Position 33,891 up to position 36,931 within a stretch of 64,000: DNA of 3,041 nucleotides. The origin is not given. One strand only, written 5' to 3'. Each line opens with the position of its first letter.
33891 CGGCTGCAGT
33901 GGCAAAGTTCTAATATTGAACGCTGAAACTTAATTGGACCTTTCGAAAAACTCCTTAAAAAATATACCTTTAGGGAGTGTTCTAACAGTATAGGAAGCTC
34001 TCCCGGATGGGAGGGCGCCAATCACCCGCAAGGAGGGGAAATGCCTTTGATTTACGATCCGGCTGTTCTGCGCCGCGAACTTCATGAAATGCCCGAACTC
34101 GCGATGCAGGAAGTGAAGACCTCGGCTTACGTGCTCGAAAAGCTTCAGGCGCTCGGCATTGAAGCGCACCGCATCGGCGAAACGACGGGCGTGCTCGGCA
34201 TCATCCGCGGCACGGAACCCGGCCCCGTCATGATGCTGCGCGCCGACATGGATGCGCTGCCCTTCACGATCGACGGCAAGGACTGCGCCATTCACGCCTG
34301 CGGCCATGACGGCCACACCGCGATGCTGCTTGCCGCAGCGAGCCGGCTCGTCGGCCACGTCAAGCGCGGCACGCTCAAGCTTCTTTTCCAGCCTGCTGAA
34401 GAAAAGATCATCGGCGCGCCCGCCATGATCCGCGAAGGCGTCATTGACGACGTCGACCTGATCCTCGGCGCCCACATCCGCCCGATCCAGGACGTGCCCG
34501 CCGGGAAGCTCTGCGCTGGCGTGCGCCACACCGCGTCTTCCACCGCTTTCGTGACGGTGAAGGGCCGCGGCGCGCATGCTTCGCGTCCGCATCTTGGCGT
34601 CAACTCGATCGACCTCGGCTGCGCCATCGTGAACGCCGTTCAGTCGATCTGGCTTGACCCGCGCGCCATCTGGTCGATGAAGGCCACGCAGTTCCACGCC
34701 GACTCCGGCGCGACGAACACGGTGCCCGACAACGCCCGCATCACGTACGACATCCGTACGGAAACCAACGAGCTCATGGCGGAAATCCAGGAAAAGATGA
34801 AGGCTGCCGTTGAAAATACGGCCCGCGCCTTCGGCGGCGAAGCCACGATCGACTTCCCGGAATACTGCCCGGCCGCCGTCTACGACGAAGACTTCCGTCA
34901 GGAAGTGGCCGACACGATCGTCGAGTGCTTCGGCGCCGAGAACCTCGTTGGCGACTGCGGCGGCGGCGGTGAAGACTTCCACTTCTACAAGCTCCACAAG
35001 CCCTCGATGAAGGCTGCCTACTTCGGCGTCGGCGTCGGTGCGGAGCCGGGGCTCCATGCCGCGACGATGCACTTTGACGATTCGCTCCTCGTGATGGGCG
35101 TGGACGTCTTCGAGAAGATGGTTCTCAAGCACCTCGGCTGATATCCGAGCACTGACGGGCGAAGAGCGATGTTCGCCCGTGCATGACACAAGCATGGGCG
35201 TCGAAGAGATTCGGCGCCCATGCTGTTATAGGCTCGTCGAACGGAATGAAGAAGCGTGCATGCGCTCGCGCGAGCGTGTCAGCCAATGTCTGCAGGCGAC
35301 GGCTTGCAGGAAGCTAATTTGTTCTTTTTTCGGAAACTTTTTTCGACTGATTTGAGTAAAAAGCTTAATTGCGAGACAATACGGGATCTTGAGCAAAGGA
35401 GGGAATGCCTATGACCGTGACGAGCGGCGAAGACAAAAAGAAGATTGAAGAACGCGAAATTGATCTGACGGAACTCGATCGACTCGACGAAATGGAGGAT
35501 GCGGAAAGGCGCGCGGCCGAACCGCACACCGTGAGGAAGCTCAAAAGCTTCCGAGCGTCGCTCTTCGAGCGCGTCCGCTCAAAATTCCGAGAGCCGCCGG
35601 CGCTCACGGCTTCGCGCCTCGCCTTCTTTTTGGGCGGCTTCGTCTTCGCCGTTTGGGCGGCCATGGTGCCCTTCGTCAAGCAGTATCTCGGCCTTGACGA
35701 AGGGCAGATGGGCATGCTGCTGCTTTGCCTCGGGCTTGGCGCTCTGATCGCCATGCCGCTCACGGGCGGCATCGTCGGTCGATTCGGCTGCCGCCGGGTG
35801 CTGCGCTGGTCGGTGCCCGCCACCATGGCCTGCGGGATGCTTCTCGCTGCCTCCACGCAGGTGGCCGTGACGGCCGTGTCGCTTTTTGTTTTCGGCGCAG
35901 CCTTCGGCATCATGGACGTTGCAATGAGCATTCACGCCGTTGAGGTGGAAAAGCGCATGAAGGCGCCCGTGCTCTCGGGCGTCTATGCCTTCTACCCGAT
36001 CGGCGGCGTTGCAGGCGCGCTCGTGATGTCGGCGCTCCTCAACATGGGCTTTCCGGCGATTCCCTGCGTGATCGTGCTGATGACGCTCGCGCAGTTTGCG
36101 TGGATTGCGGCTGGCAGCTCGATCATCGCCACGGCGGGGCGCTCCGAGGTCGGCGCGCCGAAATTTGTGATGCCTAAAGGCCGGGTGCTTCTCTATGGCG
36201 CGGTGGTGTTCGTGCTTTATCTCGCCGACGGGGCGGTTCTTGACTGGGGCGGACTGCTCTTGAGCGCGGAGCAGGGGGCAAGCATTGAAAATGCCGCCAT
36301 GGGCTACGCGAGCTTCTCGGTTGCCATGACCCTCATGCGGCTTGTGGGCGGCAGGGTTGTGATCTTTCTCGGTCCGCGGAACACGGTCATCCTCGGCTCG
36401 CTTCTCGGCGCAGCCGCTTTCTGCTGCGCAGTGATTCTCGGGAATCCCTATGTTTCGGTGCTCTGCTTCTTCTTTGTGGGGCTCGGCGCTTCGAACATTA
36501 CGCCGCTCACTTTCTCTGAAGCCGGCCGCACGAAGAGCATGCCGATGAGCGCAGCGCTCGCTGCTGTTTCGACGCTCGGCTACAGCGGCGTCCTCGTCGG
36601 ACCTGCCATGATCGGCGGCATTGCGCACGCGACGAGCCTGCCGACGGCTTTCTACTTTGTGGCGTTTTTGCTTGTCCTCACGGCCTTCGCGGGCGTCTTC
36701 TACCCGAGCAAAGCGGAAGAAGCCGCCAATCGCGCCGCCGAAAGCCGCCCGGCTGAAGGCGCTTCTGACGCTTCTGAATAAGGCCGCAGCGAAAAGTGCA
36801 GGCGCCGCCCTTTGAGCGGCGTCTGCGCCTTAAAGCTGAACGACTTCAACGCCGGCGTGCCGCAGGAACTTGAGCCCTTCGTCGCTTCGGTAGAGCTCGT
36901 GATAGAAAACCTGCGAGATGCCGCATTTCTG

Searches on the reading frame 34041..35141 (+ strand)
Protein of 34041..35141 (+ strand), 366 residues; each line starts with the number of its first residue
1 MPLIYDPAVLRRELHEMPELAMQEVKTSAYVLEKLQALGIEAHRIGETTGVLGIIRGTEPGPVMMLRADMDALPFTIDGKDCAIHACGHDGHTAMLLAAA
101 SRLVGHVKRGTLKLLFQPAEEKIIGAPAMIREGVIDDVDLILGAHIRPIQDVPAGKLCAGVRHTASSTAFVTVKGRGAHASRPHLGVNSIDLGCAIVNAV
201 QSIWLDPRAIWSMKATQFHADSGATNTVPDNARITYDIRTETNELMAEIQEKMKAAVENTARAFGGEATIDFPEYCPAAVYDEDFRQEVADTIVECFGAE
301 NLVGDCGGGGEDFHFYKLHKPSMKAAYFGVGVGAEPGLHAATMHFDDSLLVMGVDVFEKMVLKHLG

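Call 54: search_protein_families(library=pfam, proteins=[window:34041-35141:+], max_evalue=0.001)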
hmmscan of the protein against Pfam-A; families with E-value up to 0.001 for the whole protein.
window:34041-35141:+ (366 aa): 2 families
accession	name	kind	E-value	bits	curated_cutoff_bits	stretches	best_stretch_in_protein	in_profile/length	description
PF01546.33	Peptidase_M20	-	3.7e-28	99.3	24.6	1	65-362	1-205/206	Peptidase family M20/M25/M40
PF07687.19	M20_dimer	-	4.5e-14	52.7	21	1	166-262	6-104/107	Peptidase dimerisation domain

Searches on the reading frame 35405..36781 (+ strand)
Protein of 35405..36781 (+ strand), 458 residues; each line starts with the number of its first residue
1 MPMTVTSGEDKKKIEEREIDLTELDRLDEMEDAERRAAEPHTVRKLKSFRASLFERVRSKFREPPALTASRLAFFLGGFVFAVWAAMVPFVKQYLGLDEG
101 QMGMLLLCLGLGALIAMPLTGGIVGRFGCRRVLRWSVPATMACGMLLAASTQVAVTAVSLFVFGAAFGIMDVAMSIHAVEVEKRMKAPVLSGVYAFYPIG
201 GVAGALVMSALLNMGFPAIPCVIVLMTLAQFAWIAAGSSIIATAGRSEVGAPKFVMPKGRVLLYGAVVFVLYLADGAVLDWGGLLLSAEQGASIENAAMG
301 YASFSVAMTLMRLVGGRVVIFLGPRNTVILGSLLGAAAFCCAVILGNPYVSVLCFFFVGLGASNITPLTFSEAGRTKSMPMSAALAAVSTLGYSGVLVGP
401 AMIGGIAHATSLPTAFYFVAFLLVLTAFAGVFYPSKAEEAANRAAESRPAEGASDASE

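Call 54: search_protein_families(library=pfam, proteins=[window:35405-36781:+], max_evalue=0.001)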
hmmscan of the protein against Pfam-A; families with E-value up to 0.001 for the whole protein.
window:35405-36781:+ (458 aa): 2 families
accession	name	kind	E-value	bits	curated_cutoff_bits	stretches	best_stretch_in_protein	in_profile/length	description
PF07690.21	MFS_1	-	1.1e-22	80.9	33.4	2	73-232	5-166/347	Major Facilitator Superfamily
PF13347.12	MFS_2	-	1.4e-07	30.9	27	1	50-241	210-411/427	MFS/sugar transport protein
